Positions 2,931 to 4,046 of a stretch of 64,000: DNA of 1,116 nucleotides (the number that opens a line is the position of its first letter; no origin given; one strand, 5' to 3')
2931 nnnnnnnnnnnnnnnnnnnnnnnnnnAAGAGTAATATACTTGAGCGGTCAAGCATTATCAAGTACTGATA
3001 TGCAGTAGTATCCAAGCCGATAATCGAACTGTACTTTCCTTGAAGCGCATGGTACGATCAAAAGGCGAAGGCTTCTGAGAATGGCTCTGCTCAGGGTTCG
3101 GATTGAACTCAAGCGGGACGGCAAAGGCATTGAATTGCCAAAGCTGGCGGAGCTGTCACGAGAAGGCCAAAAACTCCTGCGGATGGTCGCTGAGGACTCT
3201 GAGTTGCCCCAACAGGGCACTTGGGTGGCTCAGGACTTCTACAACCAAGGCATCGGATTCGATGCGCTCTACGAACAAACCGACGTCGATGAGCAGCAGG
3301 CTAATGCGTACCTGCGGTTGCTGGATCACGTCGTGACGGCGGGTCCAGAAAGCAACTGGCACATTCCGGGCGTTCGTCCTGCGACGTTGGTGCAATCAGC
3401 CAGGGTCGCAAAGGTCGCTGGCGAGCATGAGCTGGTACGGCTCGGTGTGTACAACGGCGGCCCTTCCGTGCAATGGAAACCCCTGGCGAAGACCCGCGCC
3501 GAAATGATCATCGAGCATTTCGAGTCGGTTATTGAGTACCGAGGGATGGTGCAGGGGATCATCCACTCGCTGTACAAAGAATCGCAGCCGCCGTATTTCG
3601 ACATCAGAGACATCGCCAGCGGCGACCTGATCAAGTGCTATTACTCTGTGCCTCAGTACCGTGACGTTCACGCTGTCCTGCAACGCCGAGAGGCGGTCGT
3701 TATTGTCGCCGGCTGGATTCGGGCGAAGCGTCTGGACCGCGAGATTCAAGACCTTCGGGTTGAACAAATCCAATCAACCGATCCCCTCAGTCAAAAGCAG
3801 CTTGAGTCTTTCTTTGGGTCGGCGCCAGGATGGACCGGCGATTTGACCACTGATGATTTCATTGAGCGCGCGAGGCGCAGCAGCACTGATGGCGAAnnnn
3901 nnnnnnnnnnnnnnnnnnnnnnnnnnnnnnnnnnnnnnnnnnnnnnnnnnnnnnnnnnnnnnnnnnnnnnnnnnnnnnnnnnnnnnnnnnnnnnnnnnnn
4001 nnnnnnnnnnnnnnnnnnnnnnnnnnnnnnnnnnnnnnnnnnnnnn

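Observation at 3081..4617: Overlapping orphan-protein/PIN-nuclease pair carried as transposon cargo: candidate atypical toxin-antitoxin or defence module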

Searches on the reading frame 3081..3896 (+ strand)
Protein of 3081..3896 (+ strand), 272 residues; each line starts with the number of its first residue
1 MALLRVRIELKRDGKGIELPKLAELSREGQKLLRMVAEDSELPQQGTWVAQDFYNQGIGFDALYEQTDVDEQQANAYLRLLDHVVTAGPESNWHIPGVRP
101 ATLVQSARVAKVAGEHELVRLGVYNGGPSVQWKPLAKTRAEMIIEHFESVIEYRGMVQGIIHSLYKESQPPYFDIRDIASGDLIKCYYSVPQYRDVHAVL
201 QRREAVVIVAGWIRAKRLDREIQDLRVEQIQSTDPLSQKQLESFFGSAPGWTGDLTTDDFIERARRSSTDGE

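Call 3: search_protein_families(library=pfam, proteins=[window:3081-3896:+], max_evalue=1)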
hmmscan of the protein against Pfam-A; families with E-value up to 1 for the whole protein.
window:3081-3896:+ (272 aa): 1 family
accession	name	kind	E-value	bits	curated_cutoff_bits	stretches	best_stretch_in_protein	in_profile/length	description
PF21834.1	DUF6894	-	0.1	13.2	24.1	1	10-42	11-43/69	Domain of unknown function (DUF6894)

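Call 4: search_protein_families(library=padloc, proteins=[window:3081-3896:+], max_evalue=1)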
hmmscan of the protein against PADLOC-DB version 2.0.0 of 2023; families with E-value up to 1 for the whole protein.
window:3081-3896:+ (272 aa): 0 families

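Call 5: search_protein_families(library=ncbifam, proteins=[window:3081-3896:+], max_evalue=1)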
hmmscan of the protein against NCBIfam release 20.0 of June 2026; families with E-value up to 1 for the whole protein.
window:3081-3896:+ (272 aa): 0 families

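Call 6: find_homologous_proteins(query=window:3081-3896:+, max_evalue=0.001)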
Query window:3081-3896:+ (272 aa): 48 proteins with E <= 0.001 among 1216 candidates.
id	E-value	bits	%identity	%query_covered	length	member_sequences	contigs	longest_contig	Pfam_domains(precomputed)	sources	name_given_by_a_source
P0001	3.5e-177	605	100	100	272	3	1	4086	-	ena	-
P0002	1.4e-126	439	71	100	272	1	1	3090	-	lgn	-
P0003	2.3e-115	402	63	97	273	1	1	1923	-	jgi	jgi:hypothetical protein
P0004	1.7e-114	399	63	97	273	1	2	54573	-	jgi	jgi:hypothetical protein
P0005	2.1e-110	386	62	98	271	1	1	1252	-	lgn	-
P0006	3.1e-108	379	61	100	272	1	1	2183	-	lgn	-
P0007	4.4e-103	362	59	100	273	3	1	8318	-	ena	-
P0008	3.4e-102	359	59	97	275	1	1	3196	-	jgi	jgi:hypothetical protein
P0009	4.4e-102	359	58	97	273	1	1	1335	-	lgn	-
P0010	3.1e-101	356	58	100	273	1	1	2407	-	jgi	jgi:hypothetical protein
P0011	8.1e-101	355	56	97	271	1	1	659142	-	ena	-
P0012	8.5e-100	351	57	100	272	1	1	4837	-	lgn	-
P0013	1.3e-99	351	57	100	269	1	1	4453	-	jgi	jgi:hypothetical protein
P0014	1.5e-98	347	56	97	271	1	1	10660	-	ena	-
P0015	1.9e-98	347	58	100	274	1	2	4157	-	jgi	jgi:hypothetical protein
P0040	8.9e-85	302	55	93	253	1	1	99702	-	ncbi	-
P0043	5.9e-82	293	53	93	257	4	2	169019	-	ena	-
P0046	1.6e-72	262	49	87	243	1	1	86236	-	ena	-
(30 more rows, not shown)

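Call 7: find_encoding_contigs(protein=P0011, flank=6000, max_places=3)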
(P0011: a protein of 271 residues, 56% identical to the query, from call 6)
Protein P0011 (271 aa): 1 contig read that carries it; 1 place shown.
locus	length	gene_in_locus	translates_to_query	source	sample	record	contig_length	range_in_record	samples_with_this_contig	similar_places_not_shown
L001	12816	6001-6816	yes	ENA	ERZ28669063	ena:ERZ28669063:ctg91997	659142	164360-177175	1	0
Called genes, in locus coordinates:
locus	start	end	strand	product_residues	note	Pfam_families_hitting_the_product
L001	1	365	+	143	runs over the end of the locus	PF06491:Disulph_isomer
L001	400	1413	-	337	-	PF00762:Ferrochelatase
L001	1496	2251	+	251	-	PF01261:AP_endonuc_2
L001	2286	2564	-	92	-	-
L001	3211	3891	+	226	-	PF03592:Terminase_2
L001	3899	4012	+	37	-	-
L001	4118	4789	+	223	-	PF00239:Resolvase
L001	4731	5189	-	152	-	-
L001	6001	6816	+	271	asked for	-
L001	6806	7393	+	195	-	PF01850:PIN (weak)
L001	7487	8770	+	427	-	PF00872:Transposase_mut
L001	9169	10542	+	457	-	PF00069:Pkinase, PF01636:APH (faint), PF07714:PK_Tyr_Ser-Thr, PF03109:ABC1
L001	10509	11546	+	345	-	PF14559:TPR_19 (faint), PF13414:TPR_11 (faint), PF13424:TPR_12 (faint), PF13428:TPR_14 (faint), PF00515:TPR_1 (faint), PF07719:TPR_2 (faint), PF13181:TPR_8 (faint)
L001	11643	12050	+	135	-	PF00069:Pkinase, PF07714:PK_Tyr_Ser-Thr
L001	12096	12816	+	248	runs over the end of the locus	PF13489:Methyltransf_23, PF07021:MetW (weak), PF08242:Methyltransf_12 (weak)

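Call 8: find_encoding_contigs(protein=P0043, flank=6000, max_places=3)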
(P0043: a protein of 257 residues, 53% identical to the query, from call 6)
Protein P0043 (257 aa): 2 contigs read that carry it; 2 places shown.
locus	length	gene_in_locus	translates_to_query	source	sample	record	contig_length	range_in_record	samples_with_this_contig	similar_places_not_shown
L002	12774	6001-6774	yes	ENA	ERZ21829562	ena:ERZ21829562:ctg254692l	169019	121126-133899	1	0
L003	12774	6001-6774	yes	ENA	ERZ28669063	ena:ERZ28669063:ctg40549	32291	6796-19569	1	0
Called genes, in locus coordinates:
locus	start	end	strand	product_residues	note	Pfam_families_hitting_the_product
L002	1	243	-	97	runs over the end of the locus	-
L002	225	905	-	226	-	-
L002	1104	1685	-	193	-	PF01936:NYN (faint)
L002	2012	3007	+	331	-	PF04796:RepA_C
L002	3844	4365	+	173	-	-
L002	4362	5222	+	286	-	-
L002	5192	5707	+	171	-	PF07705:CARDB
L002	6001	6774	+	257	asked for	-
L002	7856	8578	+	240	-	-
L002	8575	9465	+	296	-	PF00753:Lactamase_B (weak)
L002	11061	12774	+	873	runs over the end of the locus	PF02463:SMC_N (faint), PF13166:AAA_13, PF13304:AAA_21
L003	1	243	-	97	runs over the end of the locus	-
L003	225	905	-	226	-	-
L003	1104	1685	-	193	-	PF01936:NYN (faint)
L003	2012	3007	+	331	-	PF04796:RepA_C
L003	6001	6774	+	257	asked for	-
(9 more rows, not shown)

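Call 9: find_encoding_contigs(protein=P0040, flank=6000, max_places=3)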
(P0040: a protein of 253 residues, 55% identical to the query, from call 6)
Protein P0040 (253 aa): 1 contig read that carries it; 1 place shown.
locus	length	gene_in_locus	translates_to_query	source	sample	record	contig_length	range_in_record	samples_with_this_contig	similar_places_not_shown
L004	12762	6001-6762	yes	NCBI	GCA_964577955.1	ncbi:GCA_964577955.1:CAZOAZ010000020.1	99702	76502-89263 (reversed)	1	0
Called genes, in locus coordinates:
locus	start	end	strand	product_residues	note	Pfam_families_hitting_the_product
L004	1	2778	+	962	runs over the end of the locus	PF13620:CarboxypepD_reg, PF25183:OMP_b-brl_4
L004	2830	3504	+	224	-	-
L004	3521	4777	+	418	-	PF00144:Beta-lactamase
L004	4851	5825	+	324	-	PF12760:Zn_ribbon_IS1595, PF12762:DDE_Tnp_IS1595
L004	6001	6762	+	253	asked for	-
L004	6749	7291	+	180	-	-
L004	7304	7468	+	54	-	-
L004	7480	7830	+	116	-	-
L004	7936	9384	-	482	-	PF07969:Amidohydro_3, PF01979:Amidohydro_1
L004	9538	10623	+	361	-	PF00753:Lactamase_B, PF23023:Anti-Pycsar_Apyc1 (faint)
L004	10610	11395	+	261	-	PF02230:Abhydrolase_2 (weak)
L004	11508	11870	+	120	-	-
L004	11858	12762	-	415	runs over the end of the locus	PF12728:HTH_17 (weak), PF13411:MerR_1 (weak), PF00285:Citrate_synt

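Call 16: predict_structure(alignment_id=A1)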
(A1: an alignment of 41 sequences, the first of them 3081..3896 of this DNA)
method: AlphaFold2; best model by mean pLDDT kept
length: 272 residues; sequences in the alignment: 41
mean_pLDDT: 85.9   pTM: 0.74
mean pLDDT of the five models: 85.9, 84.1, 83.2, 82.6, 82.5
residues with pLDDT >= 90: 180; 70-90: 51; 50-70: 23; < 50: 18
segments of 3 or more residues with pLDDT < 50: 246-253, 268-272
pLDDT, mean of each block of 10 residues (from residue 1): 90 84 95 96 88 82 86 93 95 95 97 94 87 96 94 93 95 93 96 93 87 93 96 64 47 48 52 37
secondary structure, 60 per line:
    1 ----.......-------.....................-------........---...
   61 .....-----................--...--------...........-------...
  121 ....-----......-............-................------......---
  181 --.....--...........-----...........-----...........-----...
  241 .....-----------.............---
elements in order: E5-11 H19-39 E47-54 E58-65 H71-86 H100-110 E118-124 E130-135 H137-148 E150-165 E172-177 E183-187 H190-200 E206-216 E222-232 H238-245 H257-269

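Call 20: search_protein_families(library=pfam, proteins=[window:3081-3800:+], max_evalue=10)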
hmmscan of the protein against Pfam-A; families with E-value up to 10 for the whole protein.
window:3081-3800:+ (240 aa): 1 family
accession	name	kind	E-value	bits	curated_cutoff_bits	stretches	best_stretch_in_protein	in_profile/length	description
PF21834.1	DUF6894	-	0.16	12.6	24.1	1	10-42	11-43/69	Domain of unknown function (DUF6894)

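Call 29: fold_search(model_id=the predicted structure, library=pdb)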
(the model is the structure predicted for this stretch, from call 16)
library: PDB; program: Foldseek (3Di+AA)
matches with E <= 10: 1176; with E <= 0.001: 5
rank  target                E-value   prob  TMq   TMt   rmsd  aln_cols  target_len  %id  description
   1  3amt_A                9.6e-05  0.96  0.21  0.14  18.2       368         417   12  Crystal structure of the TiaS-tRNA(Ile2)-ATP complex (released 2011-10-19)
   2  3au7                  1.3e-04  0.93  0.21  0.17  19.2       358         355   14  Crystal structure of the ZRD-deleted mutant of TiaS in complex with agmatine (released 2011-10-19)
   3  4rvz                  5.2e-04  0.87  0.22  0.15  18.5       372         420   14  Crystal structure of tRNA fluorescent labeling enzyme (released 2015-03-11)
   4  3kf6_A                7.4e-04  1.00  0.25  0.45   4.6        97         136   16  Crystal structure of S. pombe Stn1-ten1 complex (released 2009-12-22)
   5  4joi_A                9.3e-04  1.00  0.22  0.38   6.0       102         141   16  Crystal structure of the human telomeric Stn1-Ten1 complex (released 2013-05-29)
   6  3amu_A                1.3e-03  0.87  0.23  0.16  18.2       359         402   14  Crystal structure of the TiaS-tRNA(Ile2)-AMPCPP-agmatine complex (released 2011-10-19)
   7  5xob                  1.3e-03  0.75  0.21  0.15  18.4       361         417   14  Crystal structure of apo TiaS (tRNAIle2 agmatidine synthetase) (released 2018-08-29)
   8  4joi_B                1.4e-03  1.00  0.23  0.40   5.8        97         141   15  Crystal structure of the human telomeric Stn1-Ten1 complex (released 2013-05-29)
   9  4ycv_B                1.8e-03  1.00  0.20  0.12  10.5       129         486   12  Crystal structure of cladosporin in complex with plasmodium lysyl-tRNA synthetase (released 2015-06-24)
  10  4dpg_D                2.1e-03  1.00  0.23  0.13   5.0        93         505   18  Crystal Structure of Human LysRS: P38/AIMP2 Complex I (released 2013-02-13)
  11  8txr_A                2.5e-03  1.00  0.20  0.14   7.4       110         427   20  E. coli ExoVII(H238A) (released 2024-01-31)
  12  1efw_A                2.6e-03  1.00  0.24  0.12   5.6        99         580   18  Crystal structure of aspartyl-tRNA synthetase from Thermus thermophilus complexed to tRNAasp from Escherichia coli (released 2000-06-19)
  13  5hgq_C                2.6e-03  1.00  0.24  0.15   5.4       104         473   14  Loa loa Lysyl-tRNA synthetase in complex with Cladosporin. (released 2016-10-26)
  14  4dpg_B                3.2e-03  1.00  0.24  0.14   5.7       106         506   16  Crystal Structure of Human LysRS: P38/AIMP2 Complex I (released 2013-02-13)
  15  4gla_C                4.0e-03  1.00  0.25  0.66   4.1        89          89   20  OBody NL8 bound to hen egg-white lysozyme (released 2013-08-14)
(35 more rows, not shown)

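Call 36: find_related_loci(query=A1, collection=genome_contigs, flank=6000)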
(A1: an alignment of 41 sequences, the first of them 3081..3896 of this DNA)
Query A1 (272 aa) in genome_contigs; peptide patterns used: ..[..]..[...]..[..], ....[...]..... (x = any residue, [..] = any of these).
11 stretches matched a pattern; 3 encode a relative of the query (tblastn E <= 1e-3); 3 distinct loci.
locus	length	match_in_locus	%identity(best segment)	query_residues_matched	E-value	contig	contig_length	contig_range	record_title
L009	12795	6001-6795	56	1-266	7e-99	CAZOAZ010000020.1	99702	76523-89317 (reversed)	MAG TPA_asm: uncultured Bifidobacterium sp. isolate SRP237561_co1_82 genome assembly, contig: NODE_271_length_99702_cov_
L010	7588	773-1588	51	1-272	1e-92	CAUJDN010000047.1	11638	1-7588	MAG: Acidobacteriota bacterium isolate KLAP208 genome assembly, contig: KLAP208_287464, whole genome shotgun sequence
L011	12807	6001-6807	44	13-272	1e-68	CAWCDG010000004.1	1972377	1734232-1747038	MAG: uncultured delta proteobacterium isolate MFD09286.bin.2.99 genome assembly, contig: contig_22845, whole genome shot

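Call 41: search_protein_representatives(alignment_id=A1)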
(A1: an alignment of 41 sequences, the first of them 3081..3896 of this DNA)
Query: 41 sequences, 273 profile positions. Proteins with E-value up to 0.001 (for the whole library): 479; up to 1e-10: 366; up to 1e-30: 169. The best 150 are listed.
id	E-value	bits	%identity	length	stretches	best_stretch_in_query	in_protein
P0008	2.0e-120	417.6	-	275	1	1-271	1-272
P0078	1.9e-100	352.0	-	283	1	1-271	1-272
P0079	3.1e-84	298.9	-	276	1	1-271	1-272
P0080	2.2e-81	289.5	-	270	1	1-270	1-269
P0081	2.9e-77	276.0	-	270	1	1-268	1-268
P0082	3.8e-77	275.6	-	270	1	1-270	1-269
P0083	3.0e-73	262.8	-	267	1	1-271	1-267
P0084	9.0e-72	258.0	-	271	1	1-269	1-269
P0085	5.0e-71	255.5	-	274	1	1-271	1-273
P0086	6.2e-70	251.9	-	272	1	1-269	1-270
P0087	2.1e-66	240.4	-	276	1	1-270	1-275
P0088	5.1e-66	239.1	-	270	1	1-269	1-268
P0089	5.7e-66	238.9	-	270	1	1-270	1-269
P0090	1.9e-65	237.2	-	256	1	12-270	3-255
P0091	2.0e-64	233.8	-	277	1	1-271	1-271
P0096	3.3e-62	226.6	-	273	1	1-270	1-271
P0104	4.0e-59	216.5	-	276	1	4-270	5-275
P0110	1.8e-58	214.4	-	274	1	2-271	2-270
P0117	4.6e-56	206.5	-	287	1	1-272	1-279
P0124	2.9e-55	203.8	-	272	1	1-255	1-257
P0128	2.8e-54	200.6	-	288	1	1-269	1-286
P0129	2.9e-54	200.5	-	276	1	1-269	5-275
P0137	5.6e-52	193.1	-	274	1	1-269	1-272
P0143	2.7e-51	190.8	-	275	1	1-269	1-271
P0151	4.0e-50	187.0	-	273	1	4-270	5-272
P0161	1.7e-48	181.6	-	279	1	1-266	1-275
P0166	1.8e-47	178.2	-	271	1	3-268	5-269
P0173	3.9e-46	173.9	-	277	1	4-270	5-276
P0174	1.3e-45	172.2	-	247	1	1-249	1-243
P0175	1.3e-45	172.1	-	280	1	4-269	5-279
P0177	6.3e-45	169.9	-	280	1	1-269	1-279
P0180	1.1e-44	169.2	-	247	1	1-249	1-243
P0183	7.1e-44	166.5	-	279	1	1-271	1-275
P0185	2.6e-43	164.6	-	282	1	1-269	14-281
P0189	2.7e-42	161.3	-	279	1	1-252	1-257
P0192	3.4e-42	161.0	-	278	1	1-269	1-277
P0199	6.0e-41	156.9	-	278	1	4-269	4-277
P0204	2.0e-39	151.9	-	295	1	3-272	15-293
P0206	3.2e-38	147.9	-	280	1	1-269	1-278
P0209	1.8e-37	145.5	-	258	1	2-249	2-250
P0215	5.3e-36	140.7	-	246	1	1-249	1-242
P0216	9.0e-36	139.9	-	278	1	1-270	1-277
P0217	1.0e-35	139.8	-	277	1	1-268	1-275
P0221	5.7e-35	137.3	-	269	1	1-271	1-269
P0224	1.8e-34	135.6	-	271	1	3-269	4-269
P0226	3.2e-34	134.8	-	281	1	1-269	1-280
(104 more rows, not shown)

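Call 45: find_encoding_contigs(protein=P0174, flank=4000, max_places=3)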
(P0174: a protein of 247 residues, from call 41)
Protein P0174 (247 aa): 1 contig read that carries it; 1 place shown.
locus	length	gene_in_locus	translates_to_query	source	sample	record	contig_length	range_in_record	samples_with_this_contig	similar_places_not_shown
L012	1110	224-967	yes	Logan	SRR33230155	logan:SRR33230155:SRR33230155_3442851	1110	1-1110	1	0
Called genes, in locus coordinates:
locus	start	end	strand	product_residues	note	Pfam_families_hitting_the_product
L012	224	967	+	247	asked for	-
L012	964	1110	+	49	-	?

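Call 46: find_encoding_contigs(protein=P0226, flank=4000, max_places=3)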
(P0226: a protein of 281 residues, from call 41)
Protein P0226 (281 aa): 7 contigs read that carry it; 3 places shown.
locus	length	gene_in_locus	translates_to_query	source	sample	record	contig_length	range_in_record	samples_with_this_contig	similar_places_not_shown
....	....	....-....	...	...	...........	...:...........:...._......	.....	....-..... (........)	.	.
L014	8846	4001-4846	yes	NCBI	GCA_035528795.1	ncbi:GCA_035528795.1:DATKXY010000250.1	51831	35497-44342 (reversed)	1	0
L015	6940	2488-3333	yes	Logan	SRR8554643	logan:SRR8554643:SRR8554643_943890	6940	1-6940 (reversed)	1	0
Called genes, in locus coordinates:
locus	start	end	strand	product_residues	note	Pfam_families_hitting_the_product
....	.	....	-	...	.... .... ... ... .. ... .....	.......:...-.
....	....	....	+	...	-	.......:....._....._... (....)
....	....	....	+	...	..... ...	-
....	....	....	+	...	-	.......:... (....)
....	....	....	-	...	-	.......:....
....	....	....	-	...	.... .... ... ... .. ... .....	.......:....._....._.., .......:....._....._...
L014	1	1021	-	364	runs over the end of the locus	PF01208:URO-D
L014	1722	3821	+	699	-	PF08532:Glyco_hydro_42M (weak)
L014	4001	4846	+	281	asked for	-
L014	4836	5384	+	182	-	PF01850:PIN (weak)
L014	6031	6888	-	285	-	PF00294:PfkB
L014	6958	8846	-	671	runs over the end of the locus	PF02449:Glyco_hydro_42, PF08532:Glyco_hydro_42M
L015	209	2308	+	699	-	PF08532:Glyco_hydro_42M (weak)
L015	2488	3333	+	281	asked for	-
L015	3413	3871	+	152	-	PF01850:PIN (weak)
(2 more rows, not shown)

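Call 48: find_encoding_contigs(protein=P0180, flank=4000, max_places=3)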
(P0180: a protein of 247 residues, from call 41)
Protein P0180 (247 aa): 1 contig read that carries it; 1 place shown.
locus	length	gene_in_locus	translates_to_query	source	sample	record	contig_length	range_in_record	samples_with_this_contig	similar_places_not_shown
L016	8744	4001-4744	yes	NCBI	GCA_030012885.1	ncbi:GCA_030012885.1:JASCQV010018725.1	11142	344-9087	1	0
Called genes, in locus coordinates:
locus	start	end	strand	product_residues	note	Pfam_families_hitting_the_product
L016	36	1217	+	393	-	PF00730:HhH-GPD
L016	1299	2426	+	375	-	PF04389:Peptidase_M28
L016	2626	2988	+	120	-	PF04389:Peptidase_M28 (weak)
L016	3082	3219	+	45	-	-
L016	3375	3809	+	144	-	PF03544:TonB_C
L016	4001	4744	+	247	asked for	-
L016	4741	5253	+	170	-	PF01850:PIN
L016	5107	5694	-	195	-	PF10134:RPA (weak)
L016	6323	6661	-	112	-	-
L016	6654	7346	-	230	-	PF01656:CbiA, PF07015:VirC1, PF09140:MipZ (faint), PF10609:ParA (weak), PF13614:AAA_31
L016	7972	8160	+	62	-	-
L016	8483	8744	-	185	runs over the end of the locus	-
